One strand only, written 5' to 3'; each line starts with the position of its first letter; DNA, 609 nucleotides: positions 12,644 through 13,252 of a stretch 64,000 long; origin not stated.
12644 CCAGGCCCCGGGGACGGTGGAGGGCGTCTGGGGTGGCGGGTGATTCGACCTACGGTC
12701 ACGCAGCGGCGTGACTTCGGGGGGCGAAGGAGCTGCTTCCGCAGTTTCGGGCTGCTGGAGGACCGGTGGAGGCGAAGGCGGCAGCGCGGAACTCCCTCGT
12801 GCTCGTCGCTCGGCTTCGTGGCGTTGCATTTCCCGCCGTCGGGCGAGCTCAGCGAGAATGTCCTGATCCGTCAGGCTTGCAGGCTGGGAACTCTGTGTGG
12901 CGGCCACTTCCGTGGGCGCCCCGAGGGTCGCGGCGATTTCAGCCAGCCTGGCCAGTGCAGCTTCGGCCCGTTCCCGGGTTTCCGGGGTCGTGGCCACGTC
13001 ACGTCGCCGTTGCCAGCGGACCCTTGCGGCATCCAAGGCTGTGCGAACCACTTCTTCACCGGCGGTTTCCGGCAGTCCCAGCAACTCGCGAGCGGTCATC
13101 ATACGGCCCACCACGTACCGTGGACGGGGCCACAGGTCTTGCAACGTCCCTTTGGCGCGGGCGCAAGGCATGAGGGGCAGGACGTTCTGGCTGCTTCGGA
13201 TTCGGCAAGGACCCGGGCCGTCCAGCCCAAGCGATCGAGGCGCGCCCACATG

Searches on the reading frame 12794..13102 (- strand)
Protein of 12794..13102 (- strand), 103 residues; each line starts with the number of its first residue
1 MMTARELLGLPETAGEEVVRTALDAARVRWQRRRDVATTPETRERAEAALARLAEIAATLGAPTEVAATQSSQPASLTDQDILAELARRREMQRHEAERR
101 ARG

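Call 10: search_protein_families(library=pfam, proteins=[window:12794-13102:-], max_evalue=10)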
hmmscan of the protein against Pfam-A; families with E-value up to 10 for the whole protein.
seq(103 aa): 0 families

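Call 24: search_solved_structures(query=window:12794-13102:-, max_evalue=10, show_alignments=2)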
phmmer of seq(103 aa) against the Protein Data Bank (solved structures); distinct sequences matched with E-value up to 10: 5.
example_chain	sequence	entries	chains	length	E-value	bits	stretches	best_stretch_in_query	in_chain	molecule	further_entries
8jgu_A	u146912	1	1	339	0.48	14.5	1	13-74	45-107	Exopolyphosphatase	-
2f93_B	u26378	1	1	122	0.81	13.8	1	53-96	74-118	Sensory rhodopsin II transducer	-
8jgt_A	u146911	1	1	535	1.3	13.1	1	13-74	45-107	Exopolyphosphatase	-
8jgo_A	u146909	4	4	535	1.3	13.1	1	13-74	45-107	Exopolyphosphatase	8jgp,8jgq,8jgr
9jhq_A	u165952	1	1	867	2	12.5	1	18-72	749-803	Goadsporin biosynthetic protein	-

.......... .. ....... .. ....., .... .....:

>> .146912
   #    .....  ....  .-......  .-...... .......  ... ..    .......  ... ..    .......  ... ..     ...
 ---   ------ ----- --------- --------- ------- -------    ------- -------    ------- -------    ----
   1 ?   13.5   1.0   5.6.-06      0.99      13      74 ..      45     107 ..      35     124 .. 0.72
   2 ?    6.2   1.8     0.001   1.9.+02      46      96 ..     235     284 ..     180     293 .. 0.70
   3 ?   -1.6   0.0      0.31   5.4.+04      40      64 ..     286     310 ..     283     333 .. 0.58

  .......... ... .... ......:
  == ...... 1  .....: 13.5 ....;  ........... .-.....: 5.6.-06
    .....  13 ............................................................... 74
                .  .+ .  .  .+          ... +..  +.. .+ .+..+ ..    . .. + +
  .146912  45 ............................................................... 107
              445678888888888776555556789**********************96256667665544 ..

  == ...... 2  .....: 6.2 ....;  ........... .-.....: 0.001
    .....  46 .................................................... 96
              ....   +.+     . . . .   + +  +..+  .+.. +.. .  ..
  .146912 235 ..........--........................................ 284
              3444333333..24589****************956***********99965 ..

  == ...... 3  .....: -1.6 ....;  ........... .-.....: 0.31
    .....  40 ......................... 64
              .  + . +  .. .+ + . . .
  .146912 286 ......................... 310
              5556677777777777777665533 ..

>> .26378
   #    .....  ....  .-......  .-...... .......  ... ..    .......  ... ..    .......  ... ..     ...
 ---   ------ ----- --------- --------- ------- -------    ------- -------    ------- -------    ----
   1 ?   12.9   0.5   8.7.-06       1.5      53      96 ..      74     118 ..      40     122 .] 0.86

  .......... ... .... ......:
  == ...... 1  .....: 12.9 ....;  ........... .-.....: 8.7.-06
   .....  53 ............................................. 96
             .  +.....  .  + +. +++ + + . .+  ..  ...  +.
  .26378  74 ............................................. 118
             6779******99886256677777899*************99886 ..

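Call 77: predict_structure(alignment_id=A5)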
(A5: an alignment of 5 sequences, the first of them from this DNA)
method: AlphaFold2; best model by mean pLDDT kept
length: 103 residues; sequences in the alignment: 5
mean_pLDDT: 77.4   pTM: 0.49
mean pLDDT of the five models: 77.4, 73.7, 73.3, 73.0, 72.8
residues with pLDDT >= 90: 26; 70-90: 54; 50-70: 9; < 50: 14
segments of 3 or more residues with pLDDT < 50: 64-77
pLDDT, mean of each block of 10 residues (from residue 1): 77 83 90 92 92 85 48 49 78 82 69
secondary structure, 60 per line:
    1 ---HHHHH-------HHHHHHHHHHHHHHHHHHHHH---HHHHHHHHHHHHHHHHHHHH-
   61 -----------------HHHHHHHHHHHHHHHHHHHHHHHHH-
elements in order: H4-8 H16-36 H40-59 H78-102

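Call 81: fold_search(model_id=the predicted structure, library=pdb)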
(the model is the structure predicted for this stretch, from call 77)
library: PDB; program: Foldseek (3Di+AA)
matches with E <= 10: 58; with E <= 0.001: 0
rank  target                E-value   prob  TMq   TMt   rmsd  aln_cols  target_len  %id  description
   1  2ej7_MODEL_1_A        6.2e-02  0.99  0.42  0.51   7.7        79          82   24  Solution structure of the DnaJ domain of the human protein HCG3, a hypothetical protein tmp_locus_21 (released 2007-09-18)
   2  4j7z_A                1.9e-01  0.96  0.42  0.43   8.6        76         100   24  Thermus thermophilus DNAJ J- and G/F-DOMAINS (released 2013-07-31)
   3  2ctr_MODEL_1_A        2.0e-01  0.75  0.35  0.39   9.6        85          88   20  Solution structure of J-domain from human DnaJ subfamily B menber 9 (released 2005-11-24)
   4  2dmx_MODEL_1_A        4.7e-01  0.85  0.44  0.49  10.8        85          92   22  Solution structure of the J domain of DnaJ homolog subfamily B member 8 (released 2006-10-24)
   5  6iws_MODEL_1_A        9.5e-01  0.87  0.43  0.57   3.1        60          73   18  Solution structure of the J-domain of Tid1, a Mitochondrial Hsp40/DnaJ Protein (released 2019-12-11)
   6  3ucs_C                1.2e+00  0.38  0.36  0.47   9.9        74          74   15  Crystal structure of the complex between CBPA J-domain and CBPM (released 2013-07-03)
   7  2cug_MODEL_1_A        1.4e+00  0.84  0.43  0.50   2.2        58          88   19  Solution structure of the J domain of the pseudo DnaJ protein, mouse hypothetical mKIAA0962 (released 2005-11-26)
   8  2dn9_MODEL_1_A        1.4e+00  0.63  0.43  0.55  10.2        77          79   17  Solution structure of J-domain from the DnaJ homolog, human Tid1 protein (released 2006-10-25)
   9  9fqr_HA               1.5e+00  0.72  0.41  0.16   3.3        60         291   15  96-nm repeat of axonemal doublet microtubules from bovine sperm (released 2025-03-26)
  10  3ucs_D                1.8e+00  0.47  0.35  0.47   3.7        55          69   18  Crystal structure of the complex between CBPA J-domain and CBPM (released 2013-07-03)
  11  4it5_B                1.9e+00  0.44  0.47  0.30  12.4        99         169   18  Chaperone HscB from Vibrio cholerae (released 2013-01-30)
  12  2ctw_MODEL_1_A        2.5e+00  0.16  0.32  0.31  11.1        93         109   13  Solution structure of J-domain from mouse DnaJ subfamily C menber 5 (released 2005-11-24)
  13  6hix_BK               2.6e+00  0.33  0.52  0.25   9.7       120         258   19  Cryo-EM structure of the Trypanosoma brucei mitochondrial ribosome - This entry contains the large mitoribosomal subu (released 2018-09-26)
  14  9a4b_B                2.9e+00  0.77  0.38  0.30   1.3        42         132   31  Integrative model of ABRB-ATPE by crosslinking MS and deep learning (released 2024-09-18)
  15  1wjz_MODEL_1_A        2.9e+00  0.51  0.49  0.53  10.4        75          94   16  Soluiotn structure of J-domain of mouse DnaJ like protein (released 2004-11-29)
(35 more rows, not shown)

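Call 90: search_solved_structures(query=A5, max_evalue=10, show_alignments=1)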
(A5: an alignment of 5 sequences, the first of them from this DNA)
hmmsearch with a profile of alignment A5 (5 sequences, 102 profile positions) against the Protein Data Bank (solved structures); distinct sequences matched with E-value up to 10: 4.
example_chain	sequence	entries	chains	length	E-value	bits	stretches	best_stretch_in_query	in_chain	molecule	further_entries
6z92_A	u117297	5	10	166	0.63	13.9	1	42-92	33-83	DUF523 domain-containing protein | TudS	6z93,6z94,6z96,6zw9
5z87_A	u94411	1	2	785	0.99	13.3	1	27-91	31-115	EmGH1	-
6c2u_A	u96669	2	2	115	2.5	12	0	11-30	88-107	phosphate-loop protein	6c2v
1ucu_A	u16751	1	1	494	7.6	10.4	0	35-73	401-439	phase 1 Flagellin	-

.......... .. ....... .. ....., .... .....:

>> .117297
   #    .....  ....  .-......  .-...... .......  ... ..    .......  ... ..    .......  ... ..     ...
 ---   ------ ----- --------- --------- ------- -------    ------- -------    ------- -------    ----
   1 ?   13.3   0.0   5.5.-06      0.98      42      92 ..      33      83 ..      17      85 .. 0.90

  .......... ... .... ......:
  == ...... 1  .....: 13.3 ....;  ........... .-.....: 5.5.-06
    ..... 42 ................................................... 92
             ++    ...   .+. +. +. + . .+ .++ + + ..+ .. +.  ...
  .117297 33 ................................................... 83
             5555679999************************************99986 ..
